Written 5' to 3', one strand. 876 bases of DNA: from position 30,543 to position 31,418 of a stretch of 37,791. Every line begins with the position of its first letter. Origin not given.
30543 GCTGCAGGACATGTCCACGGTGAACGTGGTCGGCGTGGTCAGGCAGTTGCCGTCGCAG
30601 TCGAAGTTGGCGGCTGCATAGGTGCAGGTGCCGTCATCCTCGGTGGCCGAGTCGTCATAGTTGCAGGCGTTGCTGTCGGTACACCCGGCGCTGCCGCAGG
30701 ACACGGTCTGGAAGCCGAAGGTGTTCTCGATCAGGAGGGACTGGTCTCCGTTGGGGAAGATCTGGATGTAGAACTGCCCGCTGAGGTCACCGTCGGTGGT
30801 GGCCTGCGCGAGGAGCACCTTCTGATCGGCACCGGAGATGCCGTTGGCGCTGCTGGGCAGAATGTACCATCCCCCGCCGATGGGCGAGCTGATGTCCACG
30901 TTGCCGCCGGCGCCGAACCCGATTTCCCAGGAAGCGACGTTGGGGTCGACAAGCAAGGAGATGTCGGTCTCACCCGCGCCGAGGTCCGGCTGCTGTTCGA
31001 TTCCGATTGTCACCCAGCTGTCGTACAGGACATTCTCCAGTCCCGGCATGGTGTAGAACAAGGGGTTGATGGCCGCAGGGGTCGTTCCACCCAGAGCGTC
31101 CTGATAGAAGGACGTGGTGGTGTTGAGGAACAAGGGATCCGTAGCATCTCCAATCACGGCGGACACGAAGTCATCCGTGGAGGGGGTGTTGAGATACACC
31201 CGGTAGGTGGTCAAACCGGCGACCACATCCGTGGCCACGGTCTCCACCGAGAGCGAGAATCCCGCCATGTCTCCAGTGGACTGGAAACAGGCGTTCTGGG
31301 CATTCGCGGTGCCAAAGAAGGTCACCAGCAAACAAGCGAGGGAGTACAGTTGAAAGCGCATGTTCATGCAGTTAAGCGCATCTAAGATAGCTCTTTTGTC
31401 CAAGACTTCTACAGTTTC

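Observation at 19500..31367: An 11.9-kb gene for a 3,955-aa secreted mosaic protein inserted between argS and ffh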

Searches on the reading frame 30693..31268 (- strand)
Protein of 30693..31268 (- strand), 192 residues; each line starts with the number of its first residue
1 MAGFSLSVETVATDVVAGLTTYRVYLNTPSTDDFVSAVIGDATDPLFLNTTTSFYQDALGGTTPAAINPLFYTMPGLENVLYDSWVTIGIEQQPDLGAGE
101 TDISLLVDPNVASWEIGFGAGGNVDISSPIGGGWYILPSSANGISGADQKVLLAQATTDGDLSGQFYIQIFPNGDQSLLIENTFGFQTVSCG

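Call 18: find_homologous_proteins(query=window:30705-31259:-)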
Query seq(185 aa) (185 aa): 14 proteins with E <= 0.001 among 178 candidates.
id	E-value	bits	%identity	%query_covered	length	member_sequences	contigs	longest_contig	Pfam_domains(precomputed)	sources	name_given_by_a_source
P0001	4.1e-89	316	78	99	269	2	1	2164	-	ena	-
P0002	2.3e-81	290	74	99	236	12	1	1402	-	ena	-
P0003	3.0e-74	267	75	89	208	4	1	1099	-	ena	-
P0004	1.0e-53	200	79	63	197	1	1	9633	-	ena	-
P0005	9.4e-53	197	80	61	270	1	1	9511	-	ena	-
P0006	1.8e-43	167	72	61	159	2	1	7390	-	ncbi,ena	-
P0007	3.8e-40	156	91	47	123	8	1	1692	-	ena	-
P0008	6.8e-38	149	55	94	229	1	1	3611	-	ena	-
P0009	4.3e-35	139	96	40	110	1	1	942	-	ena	-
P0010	2.7e-31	127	43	91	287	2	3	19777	-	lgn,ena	-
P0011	5.5e-31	126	90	38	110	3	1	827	-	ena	-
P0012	3.6e-29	120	57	59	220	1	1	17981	-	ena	-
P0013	1.0e-23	102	45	71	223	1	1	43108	-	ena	-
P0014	9.5e-15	73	66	37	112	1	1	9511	-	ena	-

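Call 22: find_related_loci(query=A2, collection=genome_contigs, flank=10000)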
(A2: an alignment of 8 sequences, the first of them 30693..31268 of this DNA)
Query A2 (192 aa) in genome_contigs; peptide patterns used: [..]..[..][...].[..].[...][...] (x = any residue, [..] = any of these).
589 stretches matched a pattern (row limit reached: there are more); 582 encode a relative of the query (tblastn E <= 1e-3); the best 80 are kept; 74 distinct loci.
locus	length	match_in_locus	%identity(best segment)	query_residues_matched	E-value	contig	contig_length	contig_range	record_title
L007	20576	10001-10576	97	1-192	1e-120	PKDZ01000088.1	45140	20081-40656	MAG: Flavobacteriales bacterium isolate Bacter3 c_000000000114, whole genome shotgun sequence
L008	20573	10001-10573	94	1-191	4e-118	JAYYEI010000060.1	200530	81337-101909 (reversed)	MAG: Bacteroidota bacterium isolate XS_MAG58 XS_MAG58_0060, whole genome shotgun sequence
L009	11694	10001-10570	81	2-191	9e-102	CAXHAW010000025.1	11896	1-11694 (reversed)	MAG TPA_asm: uncultured bacterium isolate SRR12479734_concoct_61 genome assembly, contig: ERZ4873826.200, whole genome s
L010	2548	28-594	81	3-191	6e-104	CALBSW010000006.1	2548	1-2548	MAG TPA_asm: uncultured Flavobacteriales bacterium isolate SRR7515929_bin.14_CONCOCT_v1.1_MAG genome assembly, contig: E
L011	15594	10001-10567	79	3-191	1e-98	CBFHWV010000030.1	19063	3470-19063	MAG: uncultured Flavobacteriales bacterium isolate Co_bin_228_permissive genome assembly, contig: Co_bin_228_permissive_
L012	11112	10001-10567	77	3-191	8e-99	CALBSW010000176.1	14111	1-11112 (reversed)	MAG TPA_asm: uncultured Flavobacteriales bacterium isolate SRR7515929_bin.14_CONCOCT_v1.1_MAG genome assembly, contig: E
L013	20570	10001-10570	77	1-192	2e-96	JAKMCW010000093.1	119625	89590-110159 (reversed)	MAG: Flavobacteriales bacterium isolate MOX_bin4 alldata_k127_1502651, whole genome shotgun sequence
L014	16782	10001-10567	76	3-191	3e-96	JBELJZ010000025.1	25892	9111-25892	MAG: Crocinitomicaceae bacterium isolate REMEI139_ass_metaspades_bin.10 NODE_1825_length_25892_cov_7.835043, whole genom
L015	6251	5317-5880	78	2-191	1e-94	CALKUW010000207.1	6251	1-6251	MAG: uncultured Flavobacteriales bacterium isolate S1_Bin_MAXBIN__068_sub genome assembly, contig: c_000000911525, whole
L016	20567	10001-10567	76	2-192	4e-94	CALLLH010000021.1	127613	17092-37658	MAG: uncultured Flavobacteriales bacterium isolate S3_Bin_Bin_146_1 genome assembly, contig: c_000001175679, whole genom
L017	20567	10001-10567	75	2-192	2e-92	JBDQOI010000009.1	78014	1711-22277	MAG: Flavobacteriales bacterium isolate SFB_27S_18Oct17_50_15 NODE_9_length_78014_cov_8.713397, whole genome shotgun seq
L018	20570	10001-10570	74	1-192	6e-92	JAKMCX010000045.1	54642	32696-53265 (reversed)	MAG: Flavobacteriales bacterium isolate MOX_bin5 alldata_k127_1038214, whole genome shotgun sequence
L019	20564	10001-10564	75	3-192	5e-91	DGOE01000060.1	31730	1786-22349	MAG TPA_asm: Flavobacteriales bacterium UBA4474 UBA4474_contig_89087, whole genome shotgun sequence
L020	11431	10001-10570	73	1-192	9e-91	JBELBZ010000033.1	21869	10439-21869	MAG: Crocinitomicaceae bacterium isolate REMEI007_ass_metaspades_bin.14 NODE_2900_length_21869_cov_14.113368, whole geno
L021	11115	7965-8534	73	1-192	1e-90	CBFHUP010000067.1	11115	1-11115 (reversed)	MAG: uncultured Flavobacteriales bacterium isolate Co_bin_389_indstr genome assembly, contig: Co_bin_389_indstr_c67, who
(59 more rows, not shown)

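Call 28: search_protein_representatives(alignment_id=A2)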
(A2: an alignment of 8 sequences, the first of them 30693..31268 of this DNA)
Query: 8 sequences, 189 profile positions. Proteins with E-value up to 0.001 (for the whole library): 2557; up to 1e-10: 1329; up to 1e-30: 388. The best 150 are listed.
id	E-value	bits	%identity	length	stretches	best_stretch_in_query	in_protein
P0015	0.0e+00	1332.8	-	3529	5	2-189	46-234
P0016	1.9e-259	869.2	-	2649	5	3-189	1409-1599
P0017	1.9e-214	722.4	-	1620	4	2-186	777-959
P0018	3.0e-214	721.8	-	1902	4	6-184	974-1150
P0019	1.5e-210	709.7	-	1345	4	8-185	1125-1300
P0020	2.9e-180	610.9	-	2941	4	3-185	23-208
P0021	1.4e-176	599.0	-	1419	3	8-184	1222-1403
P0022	1.2e-171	582.8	-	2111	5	3-188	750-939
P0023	1.8e-170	579.0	-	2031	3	2-184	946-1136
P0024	7.3e-165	560.7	-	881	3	9-184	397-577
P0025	3.0e-161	548.9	-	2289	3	2-185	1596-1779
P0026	3.7e-154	525.8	-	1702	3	4-185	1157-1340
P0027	2.3e-152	520.0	-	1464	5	19-184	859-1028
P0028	3.6e-150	512.8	-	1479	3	2-184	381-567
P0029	7.1e-146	498.8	-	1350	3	10-182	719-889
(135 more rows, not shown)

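Call 30: find_homologous_proteins(query=A2, max_evalue=0.00001)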
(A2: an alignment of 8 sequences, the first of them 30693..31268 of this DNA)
Query A2 (8 sequences) (192 aa, profile of the alignment): 282 proteins with E <= 0.00001 among 8000 candidates; the best 120 are listed.
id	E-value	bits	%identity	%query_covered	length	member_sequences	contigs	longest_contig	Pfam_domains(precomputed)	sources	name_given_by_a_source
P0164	3.5e-90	319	46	91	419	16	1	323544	-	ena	-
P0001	8.7e-87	308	76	98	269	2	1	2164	-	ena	-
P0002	7.0e-86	305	74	97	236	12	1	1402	-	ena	-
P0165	7.2e-83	295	74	100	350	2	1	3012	-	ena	-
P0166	5.5e-81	289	41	88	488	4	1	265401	-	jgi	-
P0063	3.2e-79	283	45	83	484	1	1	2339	-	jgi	jgi:hypothetical protein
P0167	6.1e-79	282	82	99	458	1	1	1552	PF16561.12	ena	-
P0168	1.6e-77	278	44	99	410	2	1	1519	-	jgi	jgi:hypothetical protein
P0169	2.3e-77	277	77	100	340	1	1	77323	-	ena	-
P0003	5.6e-77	276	75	87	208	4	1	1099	-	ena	-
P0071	3.2e-73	264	44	93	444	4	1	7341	-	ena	-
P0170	1.4e-70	255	53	99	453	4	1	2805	-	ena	-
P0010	2.3e-70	254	43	88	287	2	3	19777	-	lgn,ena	-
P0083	4.2e-69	250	38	98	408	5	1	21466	-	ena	-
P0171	6.9e-68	246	42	88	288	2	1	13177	-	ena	-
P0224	5.3e-50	188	41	92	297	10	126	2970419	-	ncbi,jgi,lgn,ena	-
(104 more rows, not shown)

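Call 37: predict_structure(alignment_id=A3)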
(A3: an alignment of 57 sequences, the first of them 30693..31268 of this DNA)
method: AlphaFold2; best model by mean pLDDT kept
length: 192 residues; sequences in the alignment: 57
mean_pLDDT: 96.3   pTM: 0.91
mean pLDDT of the five models: 96.3, 96.2, 96.0, 96.0, 94.6
residues with pLDDT >= 90: 181; 70-90: 9; 50-70: 2; < 50: 0
segments of 3 or more residues with pLDDT < 50: none
pLDDT, mean of each block of 10 residues (from residue 1): 93 97 98 98 98 98 97 95 98 97 95 94 96 97 98 98 98 97 95 63
secondary structure, 60 per line:
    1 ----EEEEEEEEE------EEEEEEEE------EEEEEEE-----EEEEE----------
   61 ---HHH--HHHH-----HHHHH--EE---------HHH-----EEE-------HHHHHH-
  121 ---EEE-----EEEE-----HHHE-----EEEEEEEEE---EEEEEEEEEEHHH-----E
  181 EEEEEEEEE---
elements in order: E5-13 E20-27 E34-40 E46-50 H69-72 H78-82 E104-106 H114-119 E124-126 E132-135 E150-158 E162-171 E180-189

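Call 41: fold_search(model_id=the predicted structure, library=pdb)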
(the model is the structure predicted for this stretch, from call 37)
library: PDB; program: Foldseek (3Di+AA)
matches with E <= 10: 770; with E <= 0.001: 0
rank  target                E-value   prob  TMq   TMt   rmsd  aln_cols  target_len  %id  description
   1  4b60_A                1.8e-02  0.72  0.29  0.22  13.4       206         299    7  Structure of rFnBPA(189-505) in complex with fibrinogen gamma chain C- terminal peptide (released 2013-10-09)
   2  2f6a_A                2.3e-02  0.85  0.37  0.26   8.4       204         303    8  Collagen Adhesin and Collagen Complex Structure (released 2006-12-12)
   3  4b5z                  2.4e-02  0.60  0.28  0.20  13.7       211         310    5  Structure of the apo-rFnBPA(189-505) from Staphylococcus aureus (released 2013-10-09)
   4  4b60_B                2.5e-02  0.77  0.32  0.23  13.2       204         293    6  Structure of rFnBPA(189-505) in complex with fibrinogen gamma chain C- terminal peptide (released 2013-10-09)
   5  4ofq_B                2.8e-02  0.35  0.26  0.18   9.4       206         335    9  Structure of the C-terminal domain of the Streptococcus pyogenes antigen I/II-family protein AspA (released 2014-03-12)
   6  3zgh                  3.2e-02  0.30  0.26  0.28  12.5       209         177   10  Crystal structure of the KRT10-binding region domain of the pneumococcal serine rich repeat protein PsrP (released 2014-01-08)
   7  5wrl_A                3.7e-02  0.21  0.22  0.18  14.1       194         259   10  Mu2 subunit of the clathrin adaptor complex AP2 in complex with IRS-1 Y628 peptide (released 2017-12-06)
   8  1bw8_A                4.0e-02  0.30  0.24  0.19  13.9       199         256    9  MU2 ADAPTIN SUBUNIT (AP50) OF AP2 ADAPTOR (SECOND DOMAIN), COMPLEXED WITH EGFR INTERNALIZATION PEPTIDE FYRALM (released 1998-11-25)
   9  4hmy_M                4.2e-02  0.33  0.25  0.15  14.7       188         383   11  Structural basis for recruitment and activation of the AP-1 clathrin adaptor complex by Arf1 (released 2013-03-06)
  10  1gyw_B                4.9e-02  0.85  0.32  0.44   8.0       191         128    6  Gamma-adaptin appendage domain from clathrin adaptor AP1 A753D mutant (released 2002-08-22)
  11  4fl4_K                4.9e-02  0.38  0.28  0.32  10.7       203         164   12  Scaffoldin conformation and dynamics revealed by a ternary complex from the Clostridium thermocellum cellulosome (released 2012-06-27)
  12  3l8q_C                5.2e-02  0.63  0.36  0.24   8.9       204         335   12  Structure analysis of the type II cohesin dyad from the adaptor ScaA scaffoldin of Acetivibrio cellulolyticus (released 2010-05-05)
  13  7rwb_M                5.5e-02  0.25  0.24  0.15  16.4       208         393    9  AP2 bound to the APA domain of SGIP in the presence of heparin (released 2022-03-30)
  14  5fpi_A                5.5e-02  0.20  0.22  0.18  14.2       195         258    9  Mu2 adaptin subunit of the AP2 adaptor (C-terminal domain) complexed with Integrin alpha4 internalisation peptide QYKS (released 2016-01-20)
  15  2vo8                  5.8e-02  0.82  0.36  0.47   7.0       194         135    6  Cohesin module from Clostridium perfringens ATCC13124 family 33 glycoside hydrolase. (released 2008-09-02)
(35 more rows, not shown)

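Call 87: search_solved_structures(query=A3, max_evalue=10)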
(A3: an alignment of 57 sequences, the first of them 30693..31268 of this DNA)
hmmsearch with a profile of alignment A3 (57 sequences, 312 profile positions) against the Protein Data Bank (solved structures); distinct sequences matched with E-value up to 10: 1.
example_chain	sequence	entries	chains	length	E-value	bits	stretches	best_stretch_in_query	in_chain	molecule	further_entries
6cgr_n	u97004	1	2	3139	2.5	10.5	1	178-215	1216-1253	Large tegument protein deneddylase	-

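Call 88: fold_search(model_id=the predicted structure, library=viral)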
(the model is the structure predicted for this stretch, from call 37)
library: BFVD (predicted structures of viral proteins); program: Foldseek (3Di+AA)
matches with E <= 10: 308; with E <= 0.001: 0
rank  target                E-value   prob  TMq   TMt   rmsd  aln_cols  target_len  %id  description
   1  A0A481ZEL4            8.2e-03  0.72  0.30  0.29  10.8       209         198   13  Uncharacterized protein [Pithovirus LCPAC404]
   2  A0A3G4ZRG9            3.3e-02  0.23  0.22  0.22  13.3       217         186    9  Uncharacterized protein [Dasosvirus sp.]
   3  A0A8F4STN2            4.1e-02  0.35  0.25  0.22   8.7       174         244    9  Uncharacterized protein [Frankliniella occidentalis associated sobemo-like virus 1]
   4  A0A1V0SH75            4.3e-02  0.33  0.28  0.24  11.1       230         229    8  Uncharacterized protein [Hokovirus HKV1]
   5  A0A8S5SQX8            5.7e-02  0.18  0.23  0.22  14.8       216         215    8  Uncharacterized protein [Podoviridae sp. ctXBg1]
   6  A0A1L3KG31            6.4e-02  0.12  0.21  0.20  14.1       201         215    9  (no name in the UniProt tables at hand)
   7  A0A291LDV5            7.6e-02  0.38  0.31  0.28  16.3       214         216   10  Uncharacterized protein [Aeromonas phage AS-szw]
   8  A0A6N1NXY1            7.6e-02  0.08  0.20  0.05  24.6       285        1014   10  DUF11 domain-containing protein [Tupanvirus soda lake]
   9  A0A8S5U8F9            8.0e-02  0.44  0.30  0.18  11.4       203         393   11  Clumping factor [Siphoviridae sp. ct9j27]
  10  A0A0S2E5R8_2          8.0e-02  0.11  0.19  0.06  15.0       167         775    6  Collagen-like protein (Fragment) [White spot syndrome virus]
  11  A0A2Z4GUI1            9.4e-02  0.23  0.24  0.26  10.5       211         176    7  (no name in the UniProt tables at hand)
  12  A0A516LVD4            1.1e-01  0.05  0.15  0.12  18.6       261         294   10  (no name in the UniProt tables at hand)
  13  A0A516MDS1            1.1e-01  0.28  0.22  0.27  15.6       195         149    7  (no name in the UniProt tables at hand)
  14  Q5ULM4                1.2e-01  0.04  0.15  0.04  20.8       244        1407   12  Orf90 [Lactobacillus phage LP65]
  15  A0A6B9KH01            1.4e-01  0.15  0.25  0.24  12.1       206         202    8  Uncharacterized protein [Atrato Sobemo-like virus 4]
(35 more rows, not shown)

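Call 94: find_related_loci(query=A2, collection=viral_contigs, flank=5000)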
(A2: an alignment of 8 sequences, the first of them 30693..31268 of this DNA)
Query A2 (192 aa) in viral_contigs; peptide patterns used: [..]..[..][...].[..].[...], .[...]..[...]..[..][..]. (x = any residue, [..] = any of these).
44 stretches matched a pattern, but none encodes a relative of the query by tblastn (E <= 1e-3).

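Call 96: search_protein_families(library=phrogs, proteins=[window:30693-31268:-], max_evalue=0.1)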
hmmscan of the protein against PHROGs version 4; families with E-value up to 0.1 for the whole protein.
window:30693-31268:- (192 aa): 0 families

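Call 100: list_cluster_members(proteins=[P0015, P0016, P0023, P0224, P0010])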
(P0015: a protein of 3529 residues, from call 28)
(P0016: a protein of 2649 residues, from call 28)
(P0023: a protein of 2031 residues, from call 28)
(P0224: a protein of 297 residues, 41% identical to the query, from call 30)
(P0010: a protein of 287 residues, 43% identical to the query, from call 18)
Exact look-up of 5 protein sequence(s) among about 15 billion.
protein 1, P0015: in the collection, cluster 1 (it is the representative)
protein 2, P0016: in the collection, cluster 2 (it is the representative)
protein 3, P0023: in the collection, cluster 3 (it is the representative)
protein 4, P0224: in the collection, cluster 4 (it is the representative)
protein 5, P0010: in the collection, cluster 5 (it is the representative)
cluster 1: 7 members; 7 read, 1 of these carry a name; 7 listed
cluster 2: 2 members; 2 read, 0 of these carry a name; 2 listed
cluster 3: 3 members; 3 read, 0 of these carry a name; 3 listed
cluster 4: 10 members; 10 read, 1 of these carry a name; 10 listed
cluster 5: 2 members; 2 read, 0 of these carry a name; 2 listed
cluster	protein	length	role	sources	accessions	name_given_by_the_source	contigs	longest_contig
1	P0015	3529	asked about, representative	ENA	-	-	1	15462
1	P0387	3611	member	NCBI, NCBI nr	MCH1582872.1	MAG: hypothetical protein L7S63_07135 [Flavobacteriales bacterium] | hypothetical protein [Flavobacteriales bacterium]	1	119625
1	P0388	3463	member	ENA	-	-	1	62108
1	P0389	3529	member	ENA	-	-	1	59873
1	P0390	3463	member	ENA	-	-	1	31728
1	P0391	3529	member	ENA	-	-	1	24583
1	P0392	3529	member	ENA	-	-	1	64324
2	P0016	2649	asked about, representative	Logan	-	-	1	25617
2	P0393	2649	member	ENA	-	-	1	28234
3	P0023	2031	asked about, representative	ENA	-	-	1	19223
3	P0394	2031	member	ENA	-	-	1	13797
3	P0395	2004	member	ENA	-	-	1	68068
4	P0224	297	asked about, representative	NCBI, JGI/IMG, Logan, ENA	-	-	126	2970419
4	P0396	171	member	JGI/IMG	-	hypothetical protein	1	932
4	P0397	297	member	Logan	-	-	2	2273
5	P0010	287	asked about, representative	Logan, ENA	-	-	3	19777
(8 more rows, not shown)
